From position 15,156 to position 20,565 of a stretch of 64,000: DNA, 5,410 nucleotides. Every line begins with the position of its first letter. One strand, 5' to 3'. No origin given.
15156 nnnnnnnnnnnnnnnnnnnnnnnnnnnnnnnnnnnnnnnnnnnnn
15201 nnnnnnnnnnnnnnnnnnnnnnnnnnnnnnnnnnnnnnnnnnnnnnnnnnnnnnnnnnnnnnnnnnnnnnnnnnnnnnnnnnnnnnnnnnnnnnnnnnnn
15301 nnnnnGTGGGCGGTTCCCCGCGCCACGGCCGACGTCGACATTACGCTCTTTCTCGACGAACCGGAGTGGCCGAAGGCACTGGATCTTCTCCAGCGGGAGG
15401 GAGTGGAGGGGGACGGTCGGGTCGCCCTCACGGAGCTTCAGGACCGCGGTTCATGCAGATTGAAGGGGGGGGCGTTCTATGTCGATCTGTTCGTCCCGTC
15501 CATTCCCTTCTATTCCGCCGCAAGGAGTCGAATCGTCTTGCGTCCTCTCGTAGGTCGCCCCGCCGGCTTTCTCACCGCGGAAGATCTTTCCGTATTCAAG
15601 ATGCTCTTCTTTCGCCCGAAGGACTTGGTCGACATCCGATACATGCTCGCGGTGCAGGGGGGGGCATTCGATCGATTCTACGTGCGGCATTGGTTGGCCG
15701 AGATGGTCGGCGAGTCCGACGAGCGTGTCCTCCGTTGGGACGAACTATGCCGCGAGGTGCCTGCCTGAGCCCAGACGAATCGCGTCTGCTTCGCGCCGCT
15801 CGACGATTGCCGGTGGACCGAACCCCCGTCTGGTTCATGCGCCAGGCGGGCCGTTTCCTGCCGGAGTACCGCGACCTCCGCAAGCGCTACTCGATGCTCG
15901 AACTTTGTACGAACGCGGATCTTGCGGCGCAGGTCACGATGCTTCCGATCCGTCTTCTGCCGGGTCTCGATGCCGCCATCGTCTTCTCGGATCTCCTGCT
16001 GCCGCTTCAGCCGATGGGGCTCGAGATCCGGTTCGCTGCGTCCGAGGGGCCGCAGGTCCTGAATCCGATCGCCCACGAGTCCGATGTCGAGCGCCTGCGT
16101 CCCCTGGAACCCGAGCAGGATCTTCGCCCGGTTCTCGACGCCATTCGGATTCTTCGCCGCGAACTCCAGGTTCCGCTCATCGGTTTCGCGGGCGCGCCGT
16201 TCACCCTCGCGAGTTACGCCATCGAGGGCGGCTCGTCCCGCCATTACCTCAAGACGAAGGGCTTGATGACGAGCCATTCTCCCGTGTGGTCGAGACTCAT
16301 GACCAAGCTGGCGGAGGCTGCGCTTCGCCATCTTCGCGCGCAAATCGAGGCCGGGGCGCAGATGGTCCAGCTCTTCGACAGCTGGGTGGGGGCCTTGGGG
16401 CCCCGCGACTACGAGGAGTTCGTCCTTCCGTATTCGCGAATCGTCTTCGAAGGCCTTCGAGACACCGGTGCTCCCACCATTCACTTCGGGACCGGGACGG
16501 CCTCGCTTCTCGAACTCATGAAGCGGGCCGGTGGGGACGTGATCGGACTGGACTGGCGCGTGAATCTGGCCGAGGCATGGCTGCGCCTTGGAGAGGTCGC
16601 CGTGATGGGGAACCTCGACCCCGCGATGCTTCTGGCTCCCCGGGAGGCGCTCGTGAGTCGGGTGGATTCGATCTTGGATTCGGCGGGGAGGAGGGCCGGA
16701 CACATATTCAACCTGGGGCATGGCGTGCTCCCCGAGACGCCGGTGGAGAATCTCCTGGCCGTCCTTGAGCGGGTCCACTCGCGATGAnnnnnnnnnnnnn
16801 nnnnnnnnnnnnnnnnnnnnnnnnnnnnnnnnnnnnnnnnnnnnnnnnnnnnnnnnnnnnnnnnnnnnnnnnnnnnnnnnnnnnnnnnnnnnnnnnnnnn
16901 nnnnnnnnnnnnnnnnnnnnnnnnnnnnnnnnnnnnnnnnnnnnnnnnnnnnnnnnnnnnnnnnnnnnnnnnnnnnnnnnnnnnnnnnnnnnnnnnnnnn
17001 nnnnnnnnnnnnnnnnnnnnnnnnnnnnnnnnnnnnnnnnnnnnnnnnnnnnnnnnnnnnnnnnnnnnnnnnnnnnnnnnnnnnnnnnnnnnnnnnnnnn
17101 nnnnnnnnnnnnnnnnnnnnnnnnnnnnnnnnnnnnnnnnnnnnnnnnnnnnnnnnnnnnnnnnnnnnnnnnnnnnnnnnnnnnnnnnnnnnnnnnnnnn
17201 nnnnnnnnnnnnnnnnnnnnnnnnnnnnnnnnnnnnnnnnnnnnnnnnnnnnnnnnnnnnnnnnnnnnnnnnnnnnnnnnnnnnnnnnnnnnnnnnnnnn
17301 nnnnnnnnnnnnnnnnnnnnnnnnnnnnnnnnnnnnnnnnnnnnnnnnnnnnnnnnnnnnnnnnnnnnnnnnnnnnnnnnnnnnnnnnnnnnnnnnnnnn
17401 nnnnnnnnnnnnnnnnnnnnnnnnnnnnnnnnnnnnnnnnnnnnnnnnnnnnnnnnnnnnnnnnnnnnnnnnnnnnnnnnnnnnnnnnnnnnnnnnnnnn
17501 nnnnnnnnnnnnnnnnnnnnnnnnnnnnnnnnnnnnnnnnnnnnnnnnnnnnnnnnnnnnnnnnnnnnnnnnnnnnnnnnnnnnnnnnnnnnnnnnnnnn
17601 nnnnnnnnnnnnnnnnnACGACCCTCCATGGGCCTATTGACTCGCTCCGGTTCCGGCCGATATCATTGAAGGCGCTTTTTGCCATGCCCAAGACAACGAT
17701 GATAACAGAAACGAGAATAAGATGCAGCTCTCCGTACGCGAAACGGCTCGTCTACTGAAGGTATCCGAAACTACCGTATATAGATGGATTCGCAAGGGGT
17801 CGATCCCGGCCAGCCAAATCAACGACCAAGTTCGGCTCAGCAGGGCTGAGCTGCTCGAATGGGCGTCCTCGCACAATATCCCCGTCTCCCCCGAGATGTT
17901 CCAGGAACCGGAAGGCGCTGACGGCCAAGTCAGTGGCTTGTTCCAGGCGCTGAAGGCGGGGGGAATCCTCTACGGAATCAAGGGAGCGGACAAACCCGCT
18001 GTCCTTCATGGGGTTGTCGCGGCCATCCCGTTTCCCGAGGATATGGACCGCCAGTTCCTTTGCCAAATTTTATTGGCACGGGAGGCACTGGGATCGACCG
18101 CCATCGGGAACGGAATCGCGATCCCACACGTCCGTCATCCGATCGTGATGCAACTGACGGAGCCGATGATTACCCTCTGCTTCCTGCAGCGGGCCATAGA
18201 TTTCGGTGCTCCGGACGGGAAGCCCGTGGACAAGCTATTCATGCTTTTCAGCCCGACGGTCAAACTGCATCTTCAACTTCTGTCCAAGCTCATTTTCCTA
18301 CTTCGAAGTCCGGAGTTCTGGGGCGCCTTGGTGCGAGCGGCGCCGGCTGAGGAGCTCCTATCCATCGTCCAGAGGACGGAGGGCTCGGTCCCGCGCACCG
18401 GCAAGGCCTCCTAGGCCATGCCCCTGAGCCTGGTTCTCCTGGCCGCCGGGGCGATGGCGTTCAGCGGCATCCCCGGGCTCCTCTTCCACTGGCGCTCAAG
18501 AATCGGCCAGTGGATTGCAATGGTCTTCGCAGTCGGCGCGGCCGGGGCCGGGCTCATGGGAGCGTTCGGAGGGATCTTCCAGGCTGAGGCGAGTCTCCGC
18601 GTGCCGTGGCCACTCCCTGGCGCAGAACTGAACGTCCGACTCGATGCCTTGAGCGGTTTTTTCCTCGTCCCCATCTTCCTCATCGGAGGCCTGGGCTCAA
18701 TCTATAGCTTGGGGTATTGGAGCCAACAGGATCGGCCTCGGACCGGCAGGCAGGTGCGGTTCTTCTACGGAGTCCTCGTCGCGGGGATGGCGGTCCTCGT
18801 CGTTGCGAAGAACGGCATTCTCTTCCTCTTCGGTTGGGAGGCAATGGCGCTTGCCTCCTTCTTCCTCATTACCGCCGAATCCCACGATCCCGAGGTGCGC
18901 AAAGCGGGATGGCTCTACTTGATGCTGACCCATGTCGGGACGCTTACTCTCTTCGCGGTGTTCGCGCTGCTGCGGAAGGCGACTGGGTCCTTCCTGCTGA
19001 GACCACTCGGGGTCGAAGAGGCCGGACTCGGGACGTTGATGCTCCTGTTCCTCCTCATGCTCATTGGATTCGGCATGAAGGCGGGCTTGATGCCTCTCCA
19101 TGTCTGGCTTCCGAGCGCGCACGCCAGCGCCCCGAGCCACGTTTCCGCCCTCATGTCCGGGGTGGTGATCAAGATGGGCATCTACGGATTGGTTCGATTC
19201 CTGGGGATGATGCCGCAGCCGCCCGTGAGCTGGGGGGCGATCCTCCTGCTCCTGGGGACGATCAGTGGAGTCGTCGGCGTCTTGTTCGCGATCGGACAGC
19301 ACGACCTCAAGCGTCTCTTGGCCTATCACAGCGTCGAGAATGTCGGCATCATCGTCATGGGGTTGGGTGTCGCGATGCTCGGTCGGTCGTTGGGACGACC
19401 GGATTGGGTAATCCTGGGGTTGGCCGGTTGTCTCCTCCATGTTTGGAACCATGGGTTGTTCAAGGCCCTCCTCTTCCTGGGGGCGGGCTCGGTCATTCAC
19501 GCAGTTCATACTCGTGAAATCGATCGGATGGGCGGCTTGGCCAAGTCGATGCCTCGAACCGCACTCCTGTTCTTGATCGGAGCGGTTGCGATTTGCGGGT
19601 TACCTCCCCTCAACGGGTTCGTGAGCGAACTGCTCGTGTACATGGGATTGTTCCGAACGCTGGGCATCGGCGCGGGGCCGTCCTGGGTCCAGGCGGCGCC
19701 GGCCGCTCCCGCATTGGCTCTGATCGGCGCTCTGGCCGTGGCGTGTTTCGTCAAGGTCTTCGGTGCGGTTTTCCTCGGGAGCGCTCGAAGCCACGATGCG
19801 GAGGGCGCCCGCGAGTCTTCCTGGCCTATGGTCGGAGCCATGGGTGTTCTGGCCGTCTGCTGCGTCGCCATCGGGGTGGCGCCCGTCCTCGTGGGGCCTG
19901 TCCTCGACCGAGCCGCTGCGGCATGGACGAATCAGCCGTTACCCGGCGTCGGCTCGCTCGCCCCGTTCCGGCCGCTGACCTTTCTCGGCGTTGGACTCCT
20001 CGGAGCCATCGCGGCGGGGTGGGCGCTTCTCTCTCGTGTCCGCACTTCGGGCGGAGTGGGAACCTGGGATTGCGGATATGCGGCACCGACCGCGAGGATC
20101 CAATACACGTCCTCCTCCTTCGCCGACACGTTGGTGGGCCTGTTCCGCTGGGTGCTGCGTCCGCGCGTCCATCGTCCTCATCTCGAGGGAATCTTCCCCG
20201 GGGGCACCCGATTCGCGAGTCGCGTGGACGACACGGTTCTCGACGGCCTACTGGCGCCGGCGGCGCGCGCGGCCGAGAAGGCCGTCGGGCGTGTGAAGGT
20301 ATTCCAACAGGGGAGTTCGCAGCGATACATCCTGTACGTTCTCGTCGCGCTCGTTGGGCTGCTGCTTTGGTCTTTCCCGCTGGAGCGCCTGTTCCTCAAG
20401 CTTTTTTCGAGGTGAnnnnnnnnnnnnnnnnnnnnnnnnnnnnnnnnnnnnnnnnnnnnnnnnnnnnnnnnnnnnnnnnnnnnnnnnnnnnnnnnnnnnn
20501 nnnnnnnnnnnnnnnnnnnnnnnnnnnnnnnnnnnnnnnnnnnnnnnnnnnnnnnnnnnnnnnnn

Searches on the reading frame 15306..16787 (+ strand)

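Call 3: search_protein_families(library=pfam, proteins=[window:15306-16787:+])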
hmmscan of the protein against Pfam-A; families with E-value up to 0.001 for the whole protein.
window:15306-16787:+ (493 aa): 1 family
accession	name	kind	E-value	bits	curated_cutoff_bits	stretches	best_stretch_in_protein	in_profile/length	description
PF01208.23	URO-D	-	3.2e-124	414.9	23.9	1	158-492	3-345/346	Uroporphyrinogen decarboxylase (URO-D)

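Call 4: search_protein_families(library=ncbifam, proteins=[window:15306-16787:+])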
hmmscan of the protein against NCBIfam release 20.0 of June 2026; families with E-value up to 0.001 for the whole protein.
window:15306-16787:+ (493 aa): 5 families
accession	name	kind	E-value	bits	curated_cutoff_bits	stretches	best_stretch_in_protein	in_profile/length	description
TIGR01464.1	hemE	equivalog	7.6e-119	396.7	302.95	1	161-492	2-338/338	uroporphyrinogen decarboxylase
TIGR01463.1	mtaA_cmuA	subfamily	3.8e-24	85.6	235.4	1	159-489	7-334/340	MtaA/CmuA family methyltransferase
NF004889.0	PRK06252.1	subfamily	1.4e-21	76.9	244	1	159-490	8-333/340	methylcobalamin:coenzyme M methyltransferase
NF041608.1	methylcob_mtaseMtbA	equivalog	4.5e-21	75.3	600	1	238-490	83-334/339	methylcobamide:CoM methyltransferase MtbA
NF040654.1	MtaA_Meth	equivalog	6e-12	45.1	400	1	235-488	77-330/337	methylcobamide:CoM methyltransferase MtaA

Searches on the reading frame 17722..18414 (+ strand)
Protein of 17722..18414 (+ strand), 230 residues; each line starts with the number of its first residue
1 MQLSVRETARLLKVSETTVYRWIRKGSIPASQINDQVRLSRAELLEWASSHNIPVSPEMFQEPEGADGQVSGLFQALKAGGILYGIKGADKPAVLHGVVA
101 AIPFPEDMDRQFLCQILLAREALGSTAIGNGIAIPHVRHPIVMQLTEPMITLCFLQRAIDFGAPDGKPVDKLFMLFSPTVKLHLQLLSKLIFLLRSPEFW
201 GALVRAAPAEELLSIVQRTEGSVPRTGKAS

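Call 3: search_protein_families(library=pfam, proteins=[window:17722-18414:+])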
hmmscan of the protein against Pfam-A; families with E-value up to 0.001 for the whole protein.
window:17722-18414:+ (230 aa): 6 families
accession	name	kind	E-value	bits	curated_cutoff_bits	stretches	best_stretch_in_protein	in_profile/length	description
PF00359.27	PTS_EIIA_2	-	1.3e-22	80.7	27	1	112-217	39-142/144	Phosphoenolpyruvate-dependent sugar phosphotransferase system, EIIA 2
PF12728.13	HTH_17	-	6.4e-15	55.6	27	1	3-50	2-49/51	Helix-turn-helix domain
PF13518.12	HTH_28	-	1.8e-05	25.1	25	1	3-25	13-35/52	Helix-turn-helix domain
PF13384.12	HTH_23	-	3.3e-05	24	24.6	1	3-24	18-39/50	Homeodomain-like domain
PF15943.11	YdaS_toxin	-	0.00024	21.3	30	0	8-34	14-41/65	Bacterial toxin YdaS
PF13542.12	HTH_Tnp_ISL3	-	0.00075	19.3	27.4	0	3-24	27-48/51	Helix-turn-helix domain of transposase family ISL3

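Call 4: search_protein_families(library=ncbifam, proteins=[window:17722-18414:+])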
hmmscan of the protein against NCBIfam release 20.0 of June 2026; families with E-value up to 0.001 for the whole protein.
window:17722-18414:+ (230 aa): 10 families
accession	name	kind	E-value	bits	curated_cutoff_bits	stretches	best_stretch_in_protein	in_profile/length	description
TIGR01419.1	nitro_reg_IIA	equivalog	1.6e-17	63.8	138.7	1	75-217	4-144/145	PTS IIA-like nitrogen regulatory protein PtsN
TIGR00848.1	fruA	subfamily_domain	2.5e-16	59.8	103.5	1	109-199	35-125/129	fructose PTS transporter subunit IIA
NF008145.0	PRK10896.1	equivalog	3.1e-13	49.7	221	1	108-220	45-157/161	PTS IIA-like nitrogen regulatory protein PtsN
TIGR01764.1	excise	domain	1e-11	45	28.8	1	3-48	2-47/49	excisionase family DNA-binding protein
NF007389.0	PRK09913.1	equivalog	2e-11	44.1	151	1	83-219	10-145/148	PTS fructose transporter subunit IIA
NF047737.1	antiphage_MADS1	equivalog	2.5e-09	37.2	80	1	3-47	4-48/49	methylation-associated defense system helix-turn-helix domain-containing protein MAD1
NF046037.1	carphisopro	domain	2.7e-09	37.1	38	1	5-44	11-50/54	carph-isopro domain-containing protein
NF007293.0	PRK09765.1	equivalog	1.8e-07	30.1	763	1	111-221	44-154/639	PTS 2-O-a-mannosyl-D-glycerate transporter subunit IIABC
NF011663.0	PRK15083.1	subfamily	0.00017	19.8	589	1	115-217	534-635/639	PTS mannitol transporter subunit IICBA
NF008319.0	PRK11109.1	equivalog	0.00019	20.9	302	1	89-216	16-139/376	fused PTS fructose transporter subunit IIA/HPr protein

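Call 77: find_related_loci(query=A3, collection=metagenome_contigs, flank=9000)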
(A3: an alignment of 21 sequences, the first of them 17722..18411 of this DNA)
Query A3 (230 aa) in metagenome_contigs; peptide patterns used: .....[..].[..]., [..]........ (x = any residue, [..] = any of these).
600 stretches matched a pattern (row limit reached: there are more); 583 encode a relative of the query (tblastn E <= 1e-3); the best 80 are kept; 80 distinct loci.
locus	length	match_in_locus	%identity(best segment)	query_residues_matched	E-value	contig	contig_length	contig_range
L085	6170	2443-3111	59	1-223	5e-86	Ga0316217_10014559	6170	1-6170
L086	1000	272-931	59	1-220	3e-93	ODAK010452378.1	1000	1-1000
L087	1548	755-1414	59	1-220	1e-90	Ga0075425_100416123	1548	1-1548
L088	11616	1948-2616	58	1-223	3e-85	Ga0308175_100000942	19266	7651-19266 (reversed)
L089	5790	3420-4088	58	1-223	3e-85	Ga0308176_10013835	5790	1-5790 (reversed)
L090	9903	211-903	56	1-229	3e-84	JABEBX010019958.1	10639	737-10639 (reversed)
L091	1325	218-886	57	1-223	2e-89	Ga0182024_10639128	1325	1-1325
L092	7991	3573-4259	55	1-229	3e-83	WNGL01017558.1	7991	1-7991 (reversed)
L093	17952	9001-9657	60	1-220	2e-83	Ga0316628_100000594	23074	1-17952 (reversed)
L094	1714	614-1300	55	1-229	3e-87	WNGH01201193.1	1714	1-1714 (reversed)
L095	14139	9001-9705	55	1-230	7e-83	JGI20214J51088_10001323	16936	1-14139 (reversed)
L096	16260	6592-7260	54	1-223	1e-82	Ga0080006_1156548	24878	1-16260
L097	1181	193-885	55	1-230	8e-89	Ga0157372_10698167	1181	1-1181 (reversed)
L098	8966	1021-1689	57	1-223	9e-83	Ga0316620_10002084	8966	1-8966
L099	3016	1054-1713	55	1-220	4e-83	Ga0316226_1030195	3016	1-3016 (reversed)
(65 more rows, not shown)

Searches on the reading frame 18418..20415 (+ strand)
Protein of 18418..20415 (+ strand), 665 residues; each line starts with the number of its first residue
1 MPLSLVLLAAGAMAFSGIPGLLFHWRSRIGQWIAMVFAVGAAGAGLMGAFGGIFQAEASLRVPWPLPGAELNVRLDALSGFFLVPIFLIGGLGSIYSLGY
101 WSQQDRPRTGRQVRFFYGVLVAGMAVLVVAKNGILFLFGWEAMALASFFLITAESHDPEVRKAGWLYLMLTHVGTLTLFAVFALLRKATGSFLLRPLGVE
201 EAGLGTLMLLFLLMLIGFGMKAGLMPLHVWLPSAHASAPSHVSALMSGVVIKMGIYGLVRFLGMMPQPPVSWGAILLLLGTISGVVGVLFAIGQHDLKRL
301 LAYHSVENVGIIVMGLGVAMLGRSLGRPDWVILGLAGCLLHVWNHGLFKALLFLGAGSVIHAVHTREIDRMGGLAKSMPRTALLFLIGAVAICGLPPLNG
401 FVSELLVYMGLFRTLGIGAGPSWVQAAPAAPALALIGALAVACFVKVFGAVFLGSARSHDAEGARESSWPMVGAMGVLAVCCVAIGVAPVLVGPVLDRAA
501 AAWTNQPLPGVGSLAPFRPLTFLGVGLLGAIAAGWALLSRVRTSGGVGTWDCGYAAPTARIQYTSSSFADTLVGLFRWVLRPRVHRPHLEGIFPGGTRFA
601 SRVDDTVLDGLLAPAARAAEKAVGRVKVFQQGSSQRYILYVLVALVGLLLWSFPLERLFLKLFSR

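Call 3: search_protein_families(library=pfam, proteins=[window:18418-20415:+])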
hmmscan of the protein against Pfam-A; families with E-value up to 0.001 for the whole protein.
window:18418-20415:+ (665 aa): 2 families
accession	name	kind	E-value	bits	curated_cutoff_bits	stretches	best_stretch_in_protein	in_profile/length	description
PF00361.26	Proton_antipo_M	-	2.1e-57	195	21.5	1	130-413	1-277/294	NADH:quinone oxidoreductase/Mrp antiporter, TM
PF00662.26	Proton_antipo_N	-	0.0002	21.6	24.5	1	70-103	10-43/51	NADH-Ubiquinone oxidoreductase (complex I), chain 5 N-terminus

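Call 4: search_protein_families(library=ncbifam, proteins=[window:18418-20415:+])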
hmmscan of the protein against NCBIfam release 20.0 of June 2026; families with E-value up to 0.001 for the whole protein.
window:18418-20415:+ (665 aa): 74 families (the best 25 are shown)
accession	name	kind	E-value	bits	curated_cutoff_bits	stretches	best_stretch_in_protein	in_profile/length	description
NF005086.0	PRK06521.1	equivalog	1.3e-175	585.7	667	1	2-650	4-665/669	hydrogenase 4 subunit B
NF006418.0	PRK08667.1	equivalog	1.5e-143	479.7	794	1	4-650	4-638/644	hydrogenase membrane subunit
NF005958.0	PRK08042.1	equivalog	6.6e-84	282.8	727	1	9-581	10-565/608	formate hydrogenlyase subunit 3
NF006240.0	PRK08376.1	subfamily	4.4e-72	243.7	662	1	74-494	87-497/521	putative monovalent cation/H+ antiporter subunit D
NF006419.0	PRK08668.1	equivalog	1e-64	219.4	617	1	55-498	48-476/613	NADH dehydrogenase subunit M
TIGR01972.1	NDH_I_M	subfamily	5.8e-63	213.2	263.8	1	56-501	56-480/486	NADH-quinone oxidoreductase subunit M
NF009288.0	PRK12648.1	equivalog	5.9e-63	213.3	1104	1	6-511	4-494/954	monovalent cation/H+ antiporter subunit A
NF009310.0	PRK12668.1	equivalog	5.5e-62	210.4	564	1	73-641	64-573/584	Na(+)/H(+) antiporter subunit D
NF005141.0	PRK06590.1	equivalog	9.2e-57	193.3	556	1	26-652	27-609/615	NADH-quinone oxidoreductase subunit L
NF005044.0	PRK06458.1-4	equivalog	3.7e-56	191.1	610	1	73-502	70-493/531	hydrogenase 4 subunit F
NF009287.0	PRK12647.1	equivalog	5.6e-56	190.5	937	1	67-504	64-483/773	putative monovalent cation/H+ antiporter subunit A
NF005097.0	PRK06525.1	equivalog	5.7e-56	190.2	430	1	71-483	70-469/480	hydrogenase 4 subunit D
TIGR00940.1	2a6301s01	subfamily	9.2e-55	186.3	920.45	1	61-506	58-507/793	monovalent cation:proton antiporter subunit A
TIGR01974.1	NDH_I_L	subfamily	8.8e-53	180.2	407.5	1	70-651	75-628/630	NADH-quinone oxidoreductase subunit L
NF009285.0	PRK12645.1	equivalog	8.5e-51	173.1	1028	1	63-502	63-507/804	Na+/H+ antiporter subunit A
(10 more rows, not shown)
